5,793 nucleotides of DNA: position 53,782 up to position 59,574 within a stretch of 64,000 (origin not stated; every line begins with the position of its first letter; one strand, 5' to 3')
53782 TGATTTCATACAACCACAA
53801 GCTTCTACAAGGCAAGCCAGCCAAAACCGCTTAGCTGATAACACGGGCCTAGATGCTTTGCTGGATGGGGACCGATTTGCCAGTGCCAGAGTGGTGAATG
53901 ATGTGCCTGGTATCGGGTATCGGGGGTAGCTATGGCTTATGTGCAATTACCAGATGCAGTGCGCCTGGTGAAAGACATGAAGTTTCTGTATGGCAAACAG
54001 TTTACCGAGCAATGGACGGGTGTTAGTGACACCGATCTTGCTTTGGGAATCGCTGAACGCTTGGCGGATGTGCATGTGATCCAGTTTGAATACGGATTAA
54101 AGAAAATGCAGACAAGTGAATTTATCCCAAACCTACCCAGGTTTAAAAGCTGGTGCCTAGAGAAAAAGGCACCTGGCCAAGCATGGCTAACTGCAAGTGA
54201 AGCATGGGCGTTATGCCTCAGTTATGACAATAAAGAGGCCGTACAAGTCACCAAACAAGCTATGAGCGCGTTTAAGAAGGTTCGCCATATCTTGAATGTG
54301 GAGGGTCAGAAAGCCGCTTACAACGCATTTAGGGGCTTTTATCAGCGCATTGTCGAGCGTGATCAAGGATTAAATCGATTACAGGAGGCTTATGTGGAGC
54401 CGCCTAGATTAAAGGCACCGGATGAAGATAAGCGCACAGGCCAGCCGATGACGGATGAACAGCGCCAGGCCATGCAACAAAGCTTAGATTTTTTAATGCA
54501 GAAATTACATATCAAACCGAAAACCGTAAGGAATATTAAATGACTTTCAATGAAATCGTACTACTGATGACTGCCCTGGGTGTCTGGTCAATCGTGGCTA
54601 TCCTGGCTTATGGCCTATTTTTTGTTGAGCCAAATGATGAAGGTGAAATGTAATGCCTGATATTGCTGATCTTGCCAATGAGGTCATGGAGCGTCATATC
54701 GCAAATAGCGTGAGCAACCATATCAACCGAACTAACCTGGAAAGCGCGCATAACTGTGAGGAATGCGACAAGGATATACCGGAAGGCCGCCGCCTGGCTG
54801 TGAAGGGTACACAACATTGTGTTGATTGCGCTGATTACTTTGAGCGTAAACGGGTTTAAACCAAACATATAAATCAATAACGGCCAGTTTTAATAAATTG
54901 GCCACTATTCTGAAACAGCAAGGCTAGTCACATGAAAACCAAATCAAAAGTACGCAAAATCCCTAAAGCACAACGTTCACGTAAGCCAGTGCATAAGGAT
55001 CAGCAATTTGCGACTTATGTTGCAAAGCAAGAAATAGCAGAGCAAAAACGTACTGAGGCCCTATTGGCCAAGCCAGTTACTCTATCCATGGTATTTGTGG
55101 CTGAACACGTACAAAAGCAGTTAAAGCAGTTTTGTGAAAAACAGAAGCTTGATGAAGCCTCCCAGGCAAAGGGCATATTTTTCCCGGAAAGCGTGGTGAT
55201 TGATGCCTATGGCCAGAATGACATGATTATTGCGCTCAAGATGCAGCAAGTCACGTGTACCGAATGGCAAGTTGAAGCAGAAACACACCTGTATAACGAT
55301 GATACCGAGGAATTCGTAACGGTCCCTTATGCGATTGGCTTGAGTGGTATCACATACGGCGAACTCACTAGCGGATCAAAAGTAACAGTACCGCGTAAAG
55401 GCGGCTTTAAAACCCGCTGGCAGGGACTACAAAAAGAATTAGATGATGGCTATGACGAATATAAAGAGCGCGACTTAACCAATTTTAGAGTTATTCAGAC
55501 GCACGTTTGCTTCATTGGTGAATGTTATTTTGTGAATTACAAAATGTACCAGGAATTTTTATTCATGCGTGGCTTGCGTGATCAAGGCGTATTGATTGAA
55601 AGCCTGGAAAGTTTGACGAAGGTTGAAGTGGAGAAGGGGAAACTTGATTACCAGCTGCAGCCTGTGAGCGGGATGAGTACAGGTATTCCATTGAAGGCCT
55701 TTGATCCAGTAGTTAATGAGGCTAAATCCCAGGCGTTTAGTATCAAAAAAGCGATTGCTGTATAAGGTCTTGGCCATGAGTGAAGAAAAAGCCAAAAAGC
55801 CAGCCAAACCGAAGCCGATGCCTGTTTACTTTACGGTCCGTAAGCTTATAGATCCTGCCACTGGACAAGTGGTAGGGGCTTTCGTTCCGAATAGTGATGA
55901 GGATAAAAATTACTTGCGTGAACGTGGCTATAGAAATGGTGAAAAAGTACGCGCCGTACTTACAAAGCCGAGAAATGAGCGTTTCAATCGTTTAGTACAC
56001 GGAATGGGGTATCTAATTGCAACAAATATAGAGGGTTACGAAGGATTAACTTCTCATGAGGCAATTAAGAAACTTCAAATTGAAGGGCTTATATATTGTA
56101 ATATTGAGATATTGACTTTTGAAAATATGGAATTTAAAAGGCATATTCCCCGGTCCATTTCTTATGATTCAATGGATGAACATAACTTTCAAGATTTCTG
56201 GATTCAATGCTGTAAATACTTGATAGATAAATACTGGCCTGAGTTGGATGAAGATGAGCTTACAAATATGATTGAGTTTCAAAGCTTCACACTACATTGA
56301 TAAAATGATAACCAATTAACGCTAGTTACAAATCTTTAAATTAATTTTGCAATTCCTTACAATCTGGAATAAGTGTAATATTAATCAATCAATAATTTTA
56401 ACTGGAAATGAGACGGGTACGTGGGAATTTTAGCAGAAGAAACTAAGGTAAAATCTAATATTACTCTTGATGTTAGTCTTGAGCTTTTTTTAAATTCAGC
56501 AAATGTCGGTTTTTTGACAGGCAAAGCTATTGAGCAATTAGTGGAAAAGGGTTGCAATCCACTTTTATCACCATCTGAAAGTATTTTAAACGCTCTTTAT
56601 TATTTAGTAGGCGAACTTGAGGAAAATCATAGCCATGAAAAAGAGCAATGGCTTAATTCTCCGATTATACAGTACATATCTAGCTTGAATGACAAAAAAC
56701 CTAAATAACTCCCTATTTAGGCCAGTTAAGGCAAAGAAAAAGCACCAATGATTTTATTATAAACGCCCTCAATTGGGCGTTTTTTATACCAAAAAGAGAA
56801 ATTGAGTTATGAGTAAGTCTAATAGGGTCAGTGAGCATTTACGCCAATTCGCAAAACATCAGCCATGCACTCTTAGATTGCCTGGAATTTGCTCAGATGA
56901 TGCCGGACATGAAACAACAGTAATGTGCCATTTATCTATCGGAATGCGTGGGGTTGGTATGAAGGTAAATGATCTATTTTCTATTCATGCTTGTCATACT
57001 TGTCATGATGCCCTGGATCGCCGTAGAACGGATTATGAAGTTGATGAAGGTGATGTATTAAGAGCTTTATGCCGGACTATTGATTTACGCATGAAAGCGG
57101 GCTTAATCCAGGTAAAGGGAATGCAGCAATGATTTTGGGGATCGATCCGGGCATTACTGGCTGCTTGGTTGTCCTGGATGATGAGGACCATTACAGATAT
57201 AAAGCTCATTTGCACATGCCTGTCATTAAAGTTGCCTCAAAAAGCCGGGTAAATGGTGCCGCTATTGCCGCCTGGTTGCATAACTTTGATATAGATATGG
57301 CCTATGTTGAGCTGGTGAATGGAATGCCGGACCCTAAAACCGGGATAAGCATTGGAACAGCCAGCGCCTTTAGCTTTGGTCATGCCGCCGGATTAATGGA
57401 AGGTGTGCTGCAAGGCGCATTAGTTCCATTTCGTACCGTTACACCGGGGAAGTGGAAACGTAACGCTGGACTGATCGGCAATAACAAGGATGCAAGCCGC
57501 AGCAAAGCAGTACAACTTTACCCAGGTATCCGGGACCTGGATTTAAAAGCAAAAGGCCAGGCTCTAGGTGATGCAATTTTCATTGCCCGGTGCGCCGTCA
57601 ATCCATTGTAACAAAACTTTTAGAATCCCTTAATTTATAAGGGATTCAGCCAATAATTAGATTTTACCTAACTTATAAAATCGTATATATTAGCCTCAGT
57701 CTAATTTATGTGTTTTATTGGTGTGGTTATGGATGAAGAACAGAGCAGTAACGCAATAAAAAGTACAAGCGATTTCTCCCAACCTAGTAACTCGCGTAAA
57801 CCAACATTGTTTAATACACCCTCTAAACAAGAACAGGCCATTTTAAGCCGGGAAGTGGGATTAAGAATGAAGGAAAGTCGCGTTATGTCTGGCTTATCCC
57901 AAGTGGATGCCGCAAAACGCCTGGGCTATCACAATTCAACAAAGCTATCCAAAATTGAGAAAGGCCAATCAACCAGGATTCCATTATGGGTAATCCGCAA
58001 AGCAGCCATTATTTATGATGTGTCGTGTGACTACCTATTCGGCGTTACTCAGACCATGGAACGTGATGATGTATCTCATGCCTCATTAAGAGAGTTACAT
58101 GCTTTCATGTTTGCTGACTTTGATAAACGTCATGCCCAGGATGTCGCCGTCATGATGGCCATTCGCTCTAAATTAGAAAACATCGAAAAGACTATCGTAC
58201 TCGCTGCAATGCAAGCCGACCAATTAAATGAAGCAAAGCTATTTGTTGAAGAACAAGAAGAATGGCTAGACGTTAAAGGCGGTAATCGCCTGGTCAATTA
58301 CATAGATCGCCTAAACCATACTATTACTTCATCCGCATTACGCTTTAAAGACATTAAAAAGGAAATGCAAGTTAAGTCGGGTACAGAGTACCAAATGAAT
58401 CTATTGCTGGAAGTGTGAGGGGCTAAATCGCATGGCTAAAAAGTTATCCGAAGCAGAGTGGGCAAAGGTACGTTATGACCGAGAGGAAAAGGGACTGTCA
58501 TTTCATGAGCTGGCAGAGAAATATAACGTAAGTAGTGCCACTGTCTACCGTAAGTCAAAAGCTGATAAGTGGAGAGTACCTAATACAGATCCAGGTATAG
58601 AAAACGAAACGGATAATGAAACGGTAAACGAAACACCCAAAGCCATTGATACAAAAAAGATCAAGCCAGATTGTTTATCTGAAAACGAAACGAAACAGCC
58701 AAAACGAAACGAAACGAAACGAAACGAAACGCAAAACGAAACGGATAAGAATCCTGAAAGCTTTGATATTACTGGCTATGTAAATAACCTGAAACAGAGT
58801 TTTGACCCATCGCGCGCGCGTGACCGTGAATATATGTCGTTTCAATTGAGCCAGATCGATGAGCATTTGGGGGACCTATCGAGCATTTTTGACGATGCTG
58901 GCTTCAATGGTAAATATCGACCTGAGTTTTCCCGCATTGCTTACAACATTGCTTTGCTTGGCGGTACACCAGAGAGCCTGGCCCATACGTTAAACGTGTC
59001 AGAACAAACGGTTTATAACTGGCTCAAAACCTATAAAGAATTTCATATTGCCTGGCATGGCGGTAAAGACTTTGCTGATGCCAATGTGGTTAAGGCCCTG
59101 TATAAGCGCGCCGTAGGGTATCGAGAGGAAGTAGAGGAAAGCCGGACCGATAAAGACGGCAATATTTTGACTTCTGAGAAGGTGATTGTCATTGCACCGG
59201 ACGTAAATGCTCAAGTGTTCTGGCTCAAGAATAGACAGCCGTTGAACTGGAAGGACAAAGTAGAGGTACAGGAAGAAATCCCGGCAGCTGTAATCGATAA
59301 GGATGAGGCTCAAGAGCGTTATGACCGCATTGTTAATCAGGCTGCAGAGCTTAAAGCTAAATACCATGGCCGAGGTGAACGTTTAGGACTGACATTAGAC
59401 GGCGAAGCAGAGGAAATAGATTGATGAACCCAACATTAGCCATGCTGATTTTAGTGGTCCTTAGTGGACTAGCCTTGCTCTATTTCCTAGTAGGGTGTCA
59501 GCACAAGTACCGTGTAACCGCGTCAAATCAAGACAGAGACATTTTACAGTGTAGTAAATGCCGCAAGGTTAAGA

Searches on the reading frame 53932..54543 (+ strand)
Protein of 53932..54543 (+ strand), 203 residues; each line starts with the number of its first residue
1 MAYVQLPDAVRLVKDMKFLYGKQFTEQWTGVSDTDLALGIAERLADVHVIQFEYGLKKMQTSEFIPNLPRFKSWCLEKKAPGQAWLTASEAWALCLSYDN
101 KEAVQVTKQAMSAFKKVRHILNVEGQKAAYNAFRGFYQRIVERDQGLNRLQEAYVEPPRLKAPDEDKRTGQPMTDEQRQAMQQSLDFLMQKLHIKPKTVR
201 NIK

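Call 44: search_protein_families(library=phrogs, proteins=[window:53932-54543:+], max_evalue=0.00001)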
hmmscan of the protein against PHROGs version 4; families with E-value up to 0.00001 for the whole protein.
window:53932-54543:+ (203 aa): 1 family
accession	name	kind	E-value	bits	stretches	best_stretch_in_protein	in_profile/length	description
phrog_1524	-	unknown function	2.5e-47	162.9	1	1-200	1-200/252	-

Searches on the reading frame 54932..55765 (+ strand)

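Call 44: search_protein_families(library=phrogs, proteins=[window:54932-55765:+], max_evalue=0.00001)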
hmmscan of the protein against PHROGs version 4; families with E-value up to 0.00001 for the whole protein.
window:54932-55765:+ (277 aa): 1 family
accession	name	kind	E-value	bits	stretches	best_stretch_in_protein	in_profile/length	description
phrog_6133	-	unknown function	1.8e-47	162.6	1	1-221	1-207/210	-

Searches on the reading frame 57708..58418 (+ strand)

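Call 44: search_protein_families(library=phrogs, proteins=[window:57708-58418:+], max_evalue=0.00001)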
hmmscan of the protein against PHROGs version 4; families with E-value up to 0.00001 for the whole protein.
window:57708-58418:+ (236 aa): 5 families
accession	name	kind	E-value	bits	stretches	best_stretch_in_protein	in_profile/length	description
phrog_8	-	transcription regulation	2.5e-10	41.3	1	21-155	37-150/346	transcriptional regulator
phrog_7396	-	unknown function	6.3e-10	40.1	1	40-121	6-88/227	-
phrog_2967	-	transcription regulation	3.4e-08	34.3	1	49-165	10-99/225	transcriptional regulator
phrog_3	-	transcription regulation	4.1e-08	34.4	1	43-187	82-216/430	transcriptional repressor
phrog_5823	-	transcription regulation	2.5e-07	31.2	1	48-132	5-89/404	transcriptional regulator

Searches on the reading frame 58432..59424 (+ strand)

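Call 44: search_protein_families(library=phrogs, proteins=[window:58432-59424:+], max_evalue=0.00001)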
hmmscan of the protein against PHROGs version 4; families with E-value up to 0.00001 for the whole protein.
window:58432-59424:+ (330 aa): 6 families
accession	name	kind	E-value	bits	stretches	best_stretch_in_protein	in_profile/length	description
phrog_309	-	head and packaging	2.2e-68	232.6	1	27-302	1-286/319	terminase small subunit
phrog_23444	-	head and packaging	4.2e-09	37.5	1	184-294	4-119/126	terminase small subunit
phrog_4779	-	transcription regulation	4.6e-08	34.5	0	169-246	7-83/98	transcriptional regulator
phrog_4151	-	DNA, RNA and nucleotide metabolism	5.7e-08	33.7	0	3-99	5-77/154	DNA binding protein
phrog_664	-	DNA, RNA and nucleotide metabolism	3.2e-07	31.4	0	4-47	84-126/210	DNA binding protein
phrog_125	-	DNA, RNA and nucleotide metabolism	6.9e-06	26.8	0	3-89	161-243/254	DNA invertase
